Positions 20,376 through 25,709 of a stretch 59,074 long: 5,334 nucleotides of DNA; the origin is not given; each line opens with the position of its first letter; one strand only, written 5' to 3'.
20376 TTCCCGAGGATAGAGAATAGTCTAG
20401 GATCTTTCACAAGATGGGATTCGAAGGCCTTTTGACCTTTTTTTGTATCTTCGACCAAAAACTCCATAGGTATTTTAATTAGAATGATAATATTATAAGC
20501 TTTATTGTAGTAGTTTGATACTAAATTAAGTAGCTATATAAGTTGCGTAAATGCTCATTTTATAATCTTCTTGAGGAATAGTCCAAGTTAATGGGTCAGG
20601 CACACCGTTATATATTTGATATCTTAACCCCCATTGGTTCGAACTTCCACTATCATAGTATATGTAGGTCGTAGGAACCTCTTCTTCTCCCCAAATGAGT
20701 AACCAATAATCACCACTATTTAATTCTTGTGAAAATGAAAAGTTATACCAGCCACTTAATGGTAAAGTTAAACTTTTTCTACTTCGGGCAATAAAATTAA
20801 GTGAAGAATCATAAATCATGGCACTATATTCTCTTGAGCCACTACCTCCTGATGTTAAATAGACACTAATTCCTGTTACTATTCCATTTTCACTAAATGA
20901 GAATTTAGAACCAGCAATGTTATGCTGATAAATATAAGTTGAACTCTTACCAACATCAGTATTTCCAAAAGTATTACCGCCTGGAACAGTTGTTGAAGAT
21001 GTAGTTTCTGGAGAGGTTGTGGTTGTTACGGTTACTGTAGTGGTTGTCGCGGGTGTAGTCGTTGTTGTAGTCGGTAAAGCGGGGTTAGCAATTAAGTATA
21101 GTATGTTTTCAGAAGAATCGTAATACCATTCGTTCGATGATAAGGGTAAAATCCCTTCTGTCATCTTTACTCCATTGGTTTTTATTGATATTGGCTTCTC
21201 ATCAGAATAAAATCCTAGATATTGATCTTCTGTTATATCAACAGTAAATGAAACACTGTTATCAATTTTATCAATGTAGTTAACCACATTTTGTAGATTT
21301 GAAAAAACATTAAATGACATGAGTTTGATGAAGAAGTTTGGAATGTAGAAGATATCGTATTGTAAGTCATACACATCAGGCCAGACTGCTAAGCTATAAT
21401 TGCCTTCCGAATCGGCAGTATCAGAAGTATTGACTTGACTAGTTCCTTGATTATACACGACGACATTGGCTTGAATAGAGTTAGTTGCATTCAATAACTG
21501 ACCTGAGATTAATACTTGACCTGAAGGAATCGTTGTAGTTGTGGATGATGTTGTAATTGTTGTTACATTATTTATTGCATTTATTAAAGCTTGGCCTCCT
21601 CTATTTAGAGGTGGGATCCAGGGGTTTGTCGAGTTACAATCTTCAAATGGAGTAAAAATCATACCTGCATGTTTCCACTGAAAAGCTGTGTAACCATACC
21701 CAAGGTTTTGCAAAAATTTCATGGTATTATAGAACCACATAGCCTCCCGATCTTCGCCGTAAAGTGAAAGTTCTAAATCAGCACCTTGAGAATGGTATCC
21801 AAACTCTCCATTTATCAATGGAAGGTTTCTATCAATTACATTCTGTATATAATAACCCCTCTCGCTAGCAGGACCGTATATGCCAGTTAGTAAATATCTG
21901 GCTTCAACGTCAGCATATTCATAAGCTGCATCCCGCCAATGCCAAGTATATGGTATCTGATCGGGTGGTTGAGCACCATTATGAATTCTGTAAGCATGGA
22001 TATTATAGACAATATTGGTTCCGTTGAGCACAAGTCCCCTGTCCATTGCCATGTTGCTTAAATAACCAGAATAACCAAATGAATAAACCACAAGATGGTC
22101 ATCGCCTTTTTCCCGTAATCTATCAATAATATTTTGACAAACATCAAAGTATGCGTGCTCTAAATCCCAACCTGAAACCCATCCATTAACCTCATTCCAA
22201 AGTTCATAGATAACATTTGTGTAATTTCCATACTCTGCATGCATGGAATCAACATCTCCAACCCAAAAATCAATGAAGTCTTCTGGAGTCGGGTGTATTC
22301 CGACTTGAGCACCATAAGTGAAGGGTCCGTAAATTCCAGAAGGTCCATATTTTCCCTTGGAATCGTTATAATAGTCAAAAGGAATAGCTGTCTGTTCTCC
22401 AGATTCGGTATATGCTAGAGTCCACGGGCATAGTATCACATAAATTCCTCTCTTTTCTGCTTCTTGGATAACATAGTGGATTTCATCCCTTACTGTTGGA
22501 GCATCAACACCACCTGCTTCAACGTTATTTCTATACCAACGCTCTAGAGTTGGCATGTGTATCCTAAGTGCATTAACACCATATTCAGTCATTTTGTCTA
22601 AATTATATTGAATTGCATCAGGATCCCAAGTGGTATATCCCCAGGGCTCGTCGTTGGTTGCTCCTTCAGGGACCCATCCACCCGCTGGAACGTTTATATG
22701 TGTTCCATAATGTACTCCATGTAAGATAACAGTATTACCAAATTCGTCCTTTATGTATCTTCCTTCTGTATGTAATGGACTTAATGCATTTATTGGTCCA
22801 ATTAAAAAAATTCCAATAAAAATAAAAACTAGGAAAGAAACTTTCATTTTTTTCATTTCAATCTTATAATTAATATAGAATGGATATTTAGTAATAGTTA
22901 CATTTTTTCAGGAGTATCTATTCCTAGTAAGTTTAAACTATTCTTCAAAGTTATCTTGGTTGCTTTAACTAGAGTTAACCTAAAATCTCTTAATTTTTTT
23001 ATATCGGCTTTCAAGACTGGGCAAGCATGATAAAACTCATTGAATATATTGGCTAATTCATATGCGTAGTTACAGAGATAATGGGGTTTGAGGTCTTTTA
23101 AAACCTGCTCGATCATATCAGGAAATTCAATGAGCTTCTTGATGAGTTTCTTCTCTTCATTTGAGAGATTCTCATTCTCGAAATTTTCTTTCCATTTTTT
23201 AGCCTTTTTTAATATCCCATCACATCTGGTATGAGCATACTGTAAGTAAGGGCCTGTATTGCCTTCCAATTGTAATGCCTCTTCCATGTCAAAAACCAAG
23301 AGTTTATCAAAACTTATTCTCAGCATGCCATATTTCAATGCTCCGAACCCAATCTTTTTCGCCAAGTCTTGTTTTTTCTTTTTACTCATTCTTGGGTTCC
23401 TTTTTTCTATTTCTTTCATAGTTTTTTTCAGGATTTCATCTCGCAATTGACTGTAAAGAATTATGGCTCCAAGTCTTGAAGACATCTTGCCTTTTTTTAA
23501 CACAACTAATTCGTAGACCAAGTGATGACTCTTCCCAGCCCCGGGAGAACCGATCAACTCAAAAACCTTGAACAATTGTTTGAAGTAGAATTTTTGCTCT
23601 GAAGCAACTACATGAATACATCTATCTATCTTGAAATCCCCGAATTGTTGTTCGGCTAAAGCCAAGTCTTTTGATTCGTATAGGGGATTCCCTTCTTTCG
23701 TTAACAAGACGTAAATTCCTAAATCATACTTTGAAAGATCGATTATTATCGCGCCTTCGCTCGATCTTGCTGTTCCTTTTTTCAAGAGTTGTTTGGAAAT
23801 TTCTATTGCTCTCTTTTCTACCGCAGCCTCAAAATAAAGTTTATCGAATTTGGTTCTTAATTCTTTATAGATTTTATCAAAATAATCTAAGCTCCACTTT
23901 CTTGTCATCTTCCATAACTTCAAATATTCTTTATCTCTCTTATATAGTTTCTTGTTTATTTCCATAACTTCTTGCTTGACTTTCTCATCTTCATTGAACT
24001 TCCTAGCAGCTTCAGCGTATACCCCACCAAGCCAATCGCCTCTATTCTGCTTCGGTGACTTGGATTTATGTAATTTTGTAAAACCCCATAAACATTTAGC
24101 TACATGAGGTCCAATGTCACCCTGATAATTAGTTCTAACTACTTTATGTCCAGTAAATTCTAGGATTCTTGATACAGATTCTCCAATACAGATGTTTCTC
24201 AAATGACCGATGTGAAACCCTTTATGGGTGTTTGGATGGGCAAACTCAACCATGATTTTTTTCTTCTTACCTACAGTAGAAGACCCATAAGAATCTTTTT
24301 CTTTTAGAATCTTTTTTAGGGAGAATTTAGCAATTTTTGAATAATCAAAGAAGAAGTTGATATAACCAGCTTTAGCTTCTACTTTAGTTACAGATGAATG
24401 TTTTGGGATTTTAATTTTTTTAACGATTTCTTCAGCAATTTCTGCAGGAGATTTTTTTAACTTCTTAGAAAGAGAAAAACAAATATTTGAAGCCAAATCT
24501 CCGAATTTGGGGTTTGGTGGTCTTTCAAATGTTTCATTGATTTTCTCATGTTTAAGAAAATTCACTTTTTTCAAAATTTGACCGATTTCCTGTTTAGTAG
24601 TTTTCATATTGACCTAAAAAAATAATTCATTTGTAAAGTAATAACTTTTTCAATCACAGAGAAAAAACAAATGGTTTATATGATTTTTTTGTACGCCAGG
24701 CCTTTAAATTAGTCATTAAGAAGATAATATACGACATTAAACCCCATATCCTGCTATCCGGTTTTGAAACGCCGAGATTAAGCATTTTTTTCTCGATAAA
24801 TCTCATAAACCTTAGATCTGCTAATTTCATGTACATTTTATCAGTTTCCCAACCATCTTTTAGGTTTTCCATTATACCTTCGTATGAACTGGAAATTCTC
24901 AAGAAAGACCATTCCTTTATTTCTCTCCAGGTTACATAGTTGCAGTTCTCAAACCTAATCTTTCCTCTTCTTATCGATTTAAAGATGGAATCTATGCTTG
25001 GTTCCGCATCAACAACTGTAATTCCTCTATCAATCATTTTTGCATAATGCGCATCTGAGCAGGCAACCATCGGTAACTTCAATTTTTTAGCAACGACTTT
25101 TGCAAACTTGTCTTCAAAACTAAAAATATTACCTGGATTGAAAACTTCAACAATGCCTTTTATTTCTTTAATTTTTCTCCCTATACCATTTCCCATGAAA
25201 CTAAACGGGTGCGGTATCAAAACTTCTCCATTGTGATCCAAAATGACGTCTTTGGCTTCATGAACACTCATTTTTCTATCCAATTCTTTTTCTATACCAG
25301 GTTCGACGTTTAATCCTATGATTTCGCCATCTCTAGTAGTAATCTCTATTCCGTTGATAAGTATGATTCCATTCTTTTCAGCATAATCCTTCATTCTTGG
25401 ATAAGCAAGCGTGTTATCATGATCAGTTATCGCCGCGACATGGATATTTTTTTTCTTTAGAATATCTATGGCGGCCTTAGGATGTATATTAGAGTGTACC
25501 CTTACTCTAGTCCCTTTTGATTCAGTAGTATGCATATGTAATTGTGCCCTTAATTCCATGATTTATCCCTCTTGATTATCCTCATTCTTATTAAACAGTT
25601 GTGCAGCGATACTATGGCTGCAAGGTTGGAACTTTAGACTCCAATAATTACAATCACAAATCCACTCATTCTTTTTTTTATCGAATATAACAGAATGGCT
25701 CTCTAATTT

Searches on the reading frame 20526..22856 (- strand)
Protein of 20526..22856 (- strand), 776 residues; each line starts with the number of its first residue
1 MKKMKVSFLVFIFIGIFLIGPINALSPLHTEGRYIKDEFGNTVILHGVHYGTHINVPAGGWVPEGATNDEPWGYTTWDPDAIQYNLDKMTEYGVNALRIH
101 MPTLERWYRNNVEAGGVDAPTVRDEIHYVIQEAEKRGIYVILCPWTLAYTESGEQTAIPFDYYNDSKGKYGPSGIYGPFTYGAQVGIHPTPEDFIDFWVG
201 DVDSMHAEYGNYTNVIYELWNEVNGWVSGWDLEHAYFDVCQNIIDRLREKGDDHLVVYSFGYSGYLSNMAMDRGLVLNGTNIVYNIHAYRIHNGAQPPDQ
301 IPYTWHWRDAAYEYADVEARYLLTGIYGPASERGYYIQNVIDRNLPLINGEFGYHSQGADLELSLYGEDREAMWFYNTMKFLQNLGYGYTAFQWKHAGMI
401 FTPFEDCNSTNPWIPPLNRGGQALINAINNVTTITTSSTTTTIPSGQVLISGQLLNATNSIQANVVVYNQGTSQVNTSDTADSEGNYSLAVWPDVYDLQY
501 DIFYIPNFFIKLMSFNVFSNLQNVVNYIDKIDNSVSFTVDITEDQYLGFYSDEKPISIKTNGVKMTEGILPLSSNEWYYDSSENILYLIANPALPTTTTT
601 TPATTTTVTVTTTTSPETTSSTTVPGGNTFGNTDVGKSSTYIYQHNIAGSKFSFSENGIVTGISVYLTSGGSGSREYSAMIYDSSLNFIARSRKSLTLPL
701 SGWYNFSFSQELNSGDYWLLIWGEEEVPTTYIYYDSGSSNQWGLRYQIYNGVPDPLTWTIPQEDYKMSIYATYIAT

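Call 9: search_protein_families(library=ncbifam, max_evalue=0.01, proteins=[window:20526-22856:-])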
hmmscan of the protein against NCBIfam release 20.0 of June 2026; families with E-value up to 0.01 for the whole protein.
window:20526-22856:- (776 aa): 0 families

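Call 11: search_protein_families(library=pfam, max_evalue=0.01, proteins=[window:20526-22856:-])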
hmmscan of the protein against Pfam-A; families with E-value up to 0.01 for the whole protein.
window:20526-22856:- (776 aa): 1 family
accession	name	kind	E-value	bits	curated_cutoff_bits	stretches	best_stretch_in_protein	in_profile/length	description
PF00150.24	Cellulase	-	1.5e-17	64.4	23.5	1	77-397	17-271/272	Cellulase (glycosyl hydrolase family 5)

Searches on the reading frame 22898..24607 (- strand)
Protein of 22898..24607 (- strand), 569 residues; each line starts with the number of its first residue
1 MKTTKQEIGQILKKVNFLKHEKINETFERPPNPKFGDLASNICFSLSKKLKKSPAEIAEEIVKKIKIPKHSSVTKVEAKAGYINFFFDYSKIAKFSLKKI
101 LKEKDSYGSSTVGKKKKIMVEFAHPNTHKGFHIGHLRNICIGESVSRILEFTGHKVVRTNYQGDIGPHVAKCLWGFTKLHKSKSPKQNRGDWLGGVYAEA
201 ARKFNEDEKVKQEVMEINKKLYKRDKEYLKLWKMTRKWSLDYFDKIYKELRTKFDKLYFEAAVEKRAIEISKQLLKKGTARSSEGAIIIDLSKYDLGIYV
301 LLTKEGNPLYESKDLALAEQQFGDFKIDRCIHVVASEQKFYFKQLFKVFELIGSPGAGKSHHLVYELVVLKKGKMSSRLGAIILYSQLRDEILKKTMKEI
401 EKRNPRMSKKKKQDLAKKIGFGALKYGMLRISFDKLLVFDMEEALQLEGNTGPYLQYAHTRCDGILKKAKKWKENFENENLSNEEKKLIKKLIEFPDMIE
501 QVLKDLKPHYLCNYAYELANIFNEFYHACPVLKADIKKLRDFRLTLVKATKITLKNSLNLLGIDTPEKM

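Call 9: search_protein_families(library=ncbifam, max_evalue=0.01, proteins=[window:22898-24607:-])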
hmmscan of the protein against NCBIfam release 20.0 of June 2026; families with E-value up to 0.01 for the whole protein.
window:22898-24607:- (569 aa): 4 families
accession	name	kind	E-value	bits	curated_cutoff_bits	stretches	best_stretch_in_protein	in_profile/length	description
TIGR00456.1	argS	equivalog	2.5e-147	491.7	261.65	1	4-569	5-569/569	arginine--tRNA ligase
NF002447.0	PRK01611.3-4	equivalog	5.5e-112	375.2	460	2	326-569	358-613/613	arginine--tRNA ligase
NF002446.0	PRK01611.3-3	equivalog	4.1e-98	329.3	399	2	203-569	253-636/636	arginine--tRNA ligase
NF045898.1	ArgS_rel_codon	equivalog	1.2e-23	84.1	340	2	398-569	155-327/327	ArgS-related anticodon-binding protein NrtL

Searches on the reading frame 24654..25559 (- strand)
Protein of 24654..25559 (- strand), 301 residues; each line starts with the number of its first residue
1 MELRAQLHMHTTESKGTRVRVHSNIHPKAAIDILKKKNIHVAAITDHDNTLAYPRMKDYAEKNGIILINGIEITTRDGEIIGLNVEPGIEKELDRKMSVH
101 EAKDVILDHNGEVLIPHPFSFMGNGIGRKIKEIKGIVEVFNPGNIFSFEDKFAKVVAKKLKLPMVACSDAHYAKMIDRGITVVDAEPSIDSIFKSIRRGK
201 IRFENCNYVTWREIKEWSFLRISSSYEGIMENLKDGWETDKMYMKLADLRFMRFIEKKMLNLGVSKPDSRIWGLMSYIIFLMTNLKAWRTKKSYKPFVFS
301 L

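Call 11: search_protein_families(library=pfam, max_evalue=0.01, proteins=[window:24654-25559:-])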
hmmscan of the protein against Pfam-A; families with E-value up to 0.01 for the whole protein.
window:24654-25559:- (301 aa): 2 families
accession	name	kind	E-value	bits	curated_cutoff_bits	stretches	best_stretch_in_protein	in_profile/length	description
PF13263.12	PHP_C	-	1.7e-09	37.5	21.3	1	153-200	7-55/56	PHP-associated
PF02811.25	PHP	-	4.6e-07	30.7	26.4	1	7-100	2-71/164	PHP domain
